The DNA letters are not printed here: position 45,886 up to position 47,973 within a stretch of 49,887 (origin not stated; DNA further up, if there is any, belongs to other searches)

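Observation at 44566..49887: Ech-type group 4 [NiFe]-hydrogenase whose NuoC-like subunit is fused to a GltD/NfnB-like NAD(P)H oxidoreductase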

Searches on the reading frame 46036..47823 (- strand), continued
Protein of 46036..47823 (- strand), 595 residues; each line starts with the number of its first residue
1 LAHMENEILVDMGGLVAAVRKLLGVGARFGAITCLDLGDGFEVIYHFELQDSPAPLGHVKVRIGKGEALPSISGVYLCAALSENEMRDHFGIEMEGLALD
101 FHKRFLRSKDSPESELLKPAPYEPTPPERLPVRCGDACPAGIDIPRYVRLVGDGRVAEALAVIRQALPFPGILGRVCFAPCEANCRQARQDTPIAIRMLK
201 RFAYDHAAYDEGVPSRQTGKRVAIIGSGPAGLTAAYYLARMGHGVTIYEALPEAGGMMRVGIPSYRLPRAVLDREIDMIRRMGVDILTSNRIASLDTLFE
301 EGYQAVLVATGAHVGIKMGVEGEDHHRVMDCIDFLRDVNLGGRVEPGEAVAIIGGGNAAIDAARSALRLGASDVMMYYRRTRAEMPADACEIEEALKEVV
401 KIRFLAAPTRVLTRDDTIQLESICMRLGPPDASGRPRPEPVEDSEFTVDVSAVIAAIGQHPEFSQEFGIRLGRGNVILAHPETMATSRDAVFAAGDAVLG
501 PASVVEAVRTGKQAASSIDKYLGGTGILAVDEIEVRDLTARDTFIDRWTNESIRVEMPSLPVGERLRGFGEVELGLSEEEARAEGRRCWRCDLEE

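Call 9: find_related_loci(query=A1, collection=genome_contigs, flank=8000)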
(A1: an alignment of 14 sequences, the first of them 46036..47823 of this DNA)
Query A1 (595 aa) in genome_contigs; peptide patterns used: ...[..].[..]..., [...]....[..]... (x = any residue, [..] = any of these).
599 stretches matched a pattern (row limit reached: there are more); 588 encode a relative of the query (tblastn E <= 1e-3); the best 80 are kept; 80 distinct loci.
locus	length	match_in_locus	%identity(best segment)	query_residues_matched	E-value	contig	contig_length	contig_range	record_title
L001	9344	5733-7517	64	1-595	0e+0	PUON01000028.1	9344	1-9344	MAG: Dehalococcoidia bacterium isolate B1Sed10_135 B1-Sed10-C10665, whole genome shotgun sequence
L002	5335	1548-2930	59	134-595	9e-171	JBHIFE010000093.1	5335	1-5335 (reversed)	MAG: Dehalococcoidales bacterium isolate b1.sp3_bin.55 NODE_5411_length_5335_cov_6.584659, whole genome shotgun sequence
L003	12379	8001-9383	56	134-595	5e-163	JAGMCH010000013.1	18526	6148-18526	MAG: Dehalococcoidales bacterium isolate RS_16_7 ZL425.bin.7.fa_13, whole genome shotgun sequence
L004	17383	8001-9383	55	134-595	9e-160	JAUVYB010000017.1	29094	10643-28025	MAG: Deltaproteobacteria bacterium isolate CSMAG_1231 CSMAG_1231_k141_1646852_length_29094_cov_15.0000, whole genome sho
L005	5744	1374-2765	55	132-593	1e-156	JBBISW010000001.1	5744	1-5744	MAG: Chloroflexota bacterium isolate SLF170214_bin_382 NODE_3995_length_5744_cov_2.23482, whole genome shotgun sequence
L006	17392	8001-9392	56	132-593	9e-151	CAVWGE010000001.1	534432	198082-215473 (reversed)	MAG: uncultured Chloroflexia bacterium isolate MFD04408.bin.1.9 genome assembly, contig: contig_16032, whole genome shot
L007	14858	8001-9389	55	134-595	3e-149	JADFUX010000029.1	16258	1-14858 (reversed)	MAG: Chloroflexota bacterium isolate C2.bin.6 k83_623939, whole genome shotgun sequence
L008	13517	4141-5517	55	134-593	8e-149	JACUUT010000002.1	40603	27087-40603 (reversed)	MAG: Dehalococcoidia bacterium isolate Kmv38 NODE_402_length_40603_cov_6.545526, whole genome shotgun sequence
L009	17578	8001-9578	49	58-592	1e-145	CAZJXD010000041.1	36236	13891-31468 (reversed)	MAG TPA_asm: uncultured Desulfobacteraceae bacterium isolate SRP323688_co1_280 genome assembly, contig: NODE_2116_length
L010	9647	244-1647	55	128-593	3e-145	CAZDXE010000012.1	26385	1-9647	MAG TPA_asm: uncultured Dehalococcoidales bacterium isolate SRP178699_co3_254 genome assembly, contig: NODE_544_length_2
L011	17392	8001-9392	54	134-595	5e-145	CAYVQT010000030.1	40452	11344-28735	MAG TPA_asm: uncultured Dehalococcoidia bacterium isolate binchicken_co334_130 genome assembly, contig: NODE_1509_length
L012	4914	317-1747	50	118-591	6e-147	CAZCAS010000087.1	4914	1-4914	MAG TPA_asm: uncultured Dehalococcoidales bacterium isolate binchicken_co294_152 genome assembly, contig: NODE_13754_len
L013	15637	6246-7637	55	132-593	5e-152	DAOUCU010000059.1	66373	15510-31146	MAG TPA_asm: Dehalococcoidia bacterium isolate H85_867 78963, whole genome shotgun sequence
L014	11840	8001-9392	52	132-593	9e-145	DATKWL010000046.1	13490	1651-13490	MAG TPA_asm: Dehalococcoidia bacterium isolate SMAG_U14162 k141_3829813, whole genome shotgun sequence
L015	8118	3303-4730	53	120-591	6e-145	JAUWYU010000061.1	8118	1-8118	MAG: Dehalococcoidia bacterium isolate CSMAG_2718 CSMAG_2718_k141_1082943_length_8118_cov_11.7863, whole genome shotgun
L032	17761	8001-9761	42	6-595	1e-133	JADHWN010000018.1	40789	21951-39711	MAG: Candidatus Bathyarchaeota archaeon isolate BS750m-G28 BS-750m-C893, whole genome shotgun sequence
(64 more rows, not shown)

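Call 14: search_solved_structures(query=window:46036-47823:-, max_evalue=0.00001, show_alignments=2)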
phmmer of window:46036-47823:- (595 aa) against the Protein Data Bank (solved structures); distinct sequences matched with E-value up to 0.00001: 32.
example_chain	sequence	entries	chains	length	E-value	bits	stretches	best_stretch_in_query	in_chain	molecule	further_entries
9bov_A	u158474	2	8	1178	5.3e-110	371.9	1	134-592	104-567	Molybdopterin oxidoreductase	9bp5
9n5u_A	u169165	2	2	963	1.7e-108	367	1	134-525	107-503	NfnA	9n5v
8oh5_C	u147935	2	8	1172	3.5e-99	336.2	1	134-592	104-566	Formate dehydrogenase-O, major subunit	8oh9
4ylf_B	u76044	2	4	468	4.1e-79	269.9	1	134-524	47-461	Dihydropyrimidine dehydrogenase subunit A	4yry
5jca_L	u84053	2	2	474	8.8e-73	249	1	134-523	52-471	NADH-dependent Ferredoxin:NADP Oxidoreductase (NfnI) subunit alpha | NADH-dependent Ferredoxin:NADP Oxidoreductase subunit alpha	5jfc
5vj7_A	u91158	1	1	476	2.4e-61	211.3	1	134-525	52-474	Oxidoreductase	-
6s6s_G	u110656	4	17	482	5.5e-59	203.5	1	134-522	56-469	Glutamate synthase [NADPH] small chain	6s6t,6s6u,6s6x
2vdc_G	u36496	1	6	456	5.5e-58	200.2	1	134-522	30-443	GLUTAMATE SYNTHASE [NADPH] SMALL CHAIN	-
7mfm_I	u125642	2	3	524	1.2e-46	162.8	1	137-380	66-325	Glutamate synthase (NADPH) small chain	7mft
1h7x_A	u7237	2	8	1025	4.5e-30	108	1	133-523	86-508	DIHYDROPYRIMIDINE DEHYDROGENASE | Dihydropyrimidine dehydrogenase [NADP(+)]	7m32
7m31_A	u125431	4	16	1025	4.5e-30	108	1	133-523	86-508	Dihydropyrimidine dehydrogenase [NADP(+)]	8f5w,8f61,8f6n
1gt8_A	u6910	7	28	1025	4.5e-30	108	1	133-523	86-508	DIHYDROPYRIMIDINE DEHYDROGENASE | Dihydropyrimidine dehydrogenase [NADP(+)]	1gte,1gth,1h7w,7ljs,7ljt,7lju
5uth_A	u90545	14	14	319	8.5e-11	44.3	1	214-519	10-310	Thioredoxin reductase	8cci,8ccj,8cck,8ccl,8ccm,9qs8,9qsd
1ps9_A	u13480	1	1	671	6.3e-10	41.5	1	204-369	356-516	2,4-dienoyl-CoA reductase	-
6qkg_A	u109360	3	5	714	1.2e-09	40.5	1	219-370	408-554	NCR A | NCR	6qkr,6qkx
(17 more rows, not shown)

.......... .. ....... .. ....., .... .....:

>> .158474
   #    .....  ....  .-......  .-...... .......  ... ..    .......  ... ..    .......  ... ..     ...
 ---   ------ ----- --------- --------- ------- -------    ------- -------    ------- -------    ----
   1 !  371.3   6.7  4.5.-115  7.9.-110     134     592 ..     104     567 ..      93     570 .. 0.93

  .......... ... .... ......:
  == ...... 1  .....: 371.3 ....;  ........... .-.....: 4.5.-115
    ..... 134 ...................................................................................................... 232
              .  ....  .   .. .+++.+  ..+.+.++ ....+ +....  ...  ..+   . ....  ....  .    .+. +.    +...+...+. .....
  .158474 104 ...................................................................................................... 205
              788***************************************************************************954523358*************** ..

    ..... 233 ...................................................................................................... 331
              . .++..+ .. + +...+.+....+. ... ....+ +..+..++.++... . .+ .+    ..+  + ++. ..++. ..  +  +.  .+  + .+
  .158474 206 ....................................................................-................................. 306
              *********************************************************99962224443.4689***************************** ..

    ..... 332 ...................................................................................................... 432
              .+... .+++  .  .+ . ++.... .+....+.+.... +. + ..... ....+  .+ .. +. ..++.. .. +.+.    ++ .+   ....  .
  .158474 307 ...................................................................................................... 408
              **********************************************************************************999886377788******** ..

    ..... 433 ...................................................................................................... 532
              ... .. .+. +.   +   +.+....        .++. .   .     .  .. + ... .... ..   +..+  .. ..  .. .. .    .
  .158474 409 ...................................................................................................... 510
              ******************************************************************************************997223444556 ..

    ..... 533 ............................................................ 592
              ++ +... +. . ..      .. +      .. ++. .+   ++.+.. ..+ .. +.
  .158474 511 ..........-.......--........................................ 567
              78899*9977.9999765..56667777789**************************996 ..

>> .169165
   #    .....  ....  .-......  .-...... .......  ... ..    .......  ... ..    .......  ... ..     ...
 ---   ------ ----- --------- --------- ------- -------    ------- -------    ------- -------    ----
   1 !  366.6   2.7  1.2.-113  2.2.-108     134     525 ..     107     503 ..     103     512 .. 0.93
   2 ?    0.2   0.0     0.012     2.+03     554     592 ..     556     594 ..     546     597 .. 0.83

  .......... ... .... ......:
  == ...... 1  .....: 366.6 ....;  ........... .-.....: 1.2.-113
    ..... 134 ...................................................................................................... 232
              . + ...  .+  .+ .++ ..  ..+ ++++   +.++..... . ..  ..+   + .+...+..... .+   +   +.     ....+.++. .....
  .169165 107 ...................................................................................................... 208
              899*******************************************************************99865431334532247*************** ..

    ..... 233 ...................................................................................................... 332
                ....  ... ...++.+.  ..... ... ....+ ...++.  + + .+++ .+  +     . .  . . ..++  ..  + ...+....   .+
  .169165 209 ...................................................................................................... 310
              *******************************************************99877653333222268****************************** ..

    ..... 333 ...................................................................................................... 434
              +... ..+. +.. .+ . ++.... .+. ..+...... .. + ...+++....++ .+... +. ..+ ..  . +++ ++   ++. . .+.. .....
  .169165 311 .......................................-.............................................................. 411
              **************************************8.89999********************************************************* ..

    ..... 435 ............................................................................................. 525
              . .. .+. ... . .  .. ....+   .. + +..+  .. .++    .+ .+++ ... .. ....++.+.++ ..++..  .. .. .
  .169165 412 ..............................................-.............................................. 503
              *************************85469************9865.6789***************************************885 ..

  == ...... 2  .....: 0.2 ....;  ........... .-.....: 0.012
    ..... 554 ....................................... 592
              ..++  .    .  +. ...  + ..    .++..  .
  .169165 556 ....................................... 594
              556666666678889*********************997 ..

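Call 18: search_protein_families(library=pfam, proteins=[L001:750-1907:+, L001:1923-2372:+, L001:2394-4454:+, L032:2668-3249:+, L032:3267-3836:+, L032:3862-4548:+, L032:4863-6674:+, L032:12787-13860:+, L032:13855-16185:-, L032:16245-17336:-], max_evalue=0.001)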
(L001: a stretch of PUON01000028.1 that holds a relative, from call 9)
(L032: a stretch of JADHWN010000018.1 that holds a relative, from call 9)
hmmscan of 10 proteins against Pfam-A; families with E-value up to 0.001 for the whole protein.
L001:750-1907:+ (385 aa): 1 family
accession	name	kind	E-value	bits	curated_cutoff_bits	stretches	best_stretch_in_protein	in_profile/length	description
PF00583.31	Acetyltransf_1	-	4.7e-05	24.1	20.7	0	59-144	28-115/116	Acetyltransferase (GNAT) family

L001:1923-2372:+ (149 aa): 0 families

L001:2394-4454:+ (686 aa): 2 families
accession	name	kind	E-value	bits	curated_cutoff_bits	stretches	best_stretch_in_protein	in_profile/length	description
PF00361.26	Proton_antipo_M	-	6.8e-25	88.3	21.5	1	222-500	1-286/294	NADH:quinone oxidoreductase/Mrp antiporter, TM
PF00662.26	Proton_antipo_N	-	0.00078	19.7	24.5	1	153-190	10-46/51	NADH-Ubiquinone oxidoreductase (complex I), chain 5 N-terminus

L032:2668-3249:+ (193 aa): 1 family
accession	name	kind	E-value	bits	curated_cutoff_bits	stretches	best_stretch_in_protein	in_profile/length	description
PF02627.25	CMD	-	1e-19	70.7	23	1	22-99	1-78/84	Carboxymuconolactone decarboxylase family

L032:3267-3836:+ (189 aa): 1 family
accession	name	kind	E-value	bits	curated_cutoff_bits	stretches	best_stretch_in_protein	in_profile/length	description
PF02627.25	CMD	-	1.3e-18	67.2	23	1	23-105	1-83/84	Carboxymuconolactone decarboxylase family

L032:3862-4548:+ (228 aa): 0 families

L032:4863-6674:+ (603 aa): 2 families
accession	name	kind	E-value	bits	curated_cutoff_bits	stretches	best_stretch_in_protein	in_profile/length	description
PF00361.26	Proton_antipo_M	-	3.9e-49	167.9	21.5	1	143-414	1-281/294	NADH:quinone oxidoreductase/Mrp antiporter, TM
PF00662.26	Proton_antipo_N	-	4.7e-06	26.8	24.5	1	81-113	13-44/51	NADH-Ubiquinone oxidoreductase (complex I), chain 5 N-terminus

L032:12787-13860:+ (357 aa): 1 family
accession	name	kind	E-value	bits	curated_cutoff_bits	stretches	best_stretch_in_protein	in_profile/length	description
PF01924.21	HypD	-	6.1e-138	460.2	25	1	11-353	2-349/351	Hydrogenase formation hypA family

L032:13855-16185:- (776 aa): 6 families
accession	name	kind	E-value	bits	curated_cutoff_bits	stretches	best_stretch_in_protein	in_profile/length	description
PF22521.2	HypF_C_2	-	1.4e-64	218.6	27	1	519-768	1-241/241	Carbamoyltransferase, Kae1-like Domain, second subdomain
PF01300.24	Sua5_yciO_yrdC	-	2.7e-38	131.7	25.1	1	218-393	2-178/178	Telomere recombination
PF17788.7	HypF_C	-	7.5e-28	97.6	23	1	411-508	6-99/99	HypF Kae1-like domain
PF07503.17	zf-HYPF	-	1e-23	83.2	23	2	116-148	1-33/34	HypF finger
PF00708.24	Acylphosphatase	-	6.8e-18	65.2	22.5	1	12-95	3-85/85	Acylphosphatase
PF00814.31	TsaD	-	2.3e-06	28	24.8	1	618-751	133-247/264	tRNA N6-adenosine threonylcarbamoyltransferase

L032:16245-17336:- (363 aa): 2 families
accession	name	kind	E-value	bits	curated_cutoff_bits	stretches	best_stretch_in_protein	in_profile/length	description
PF02769.27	AIRS_C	-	3.6e-27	95.9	23.1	1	191-337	1-150/156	AIR synthase related protein, C-terminal domain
PF00586.29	AIRS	-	8.2e-25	87.8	24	1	69-180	2-111/112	AIR synthase related protein, N-terminal domain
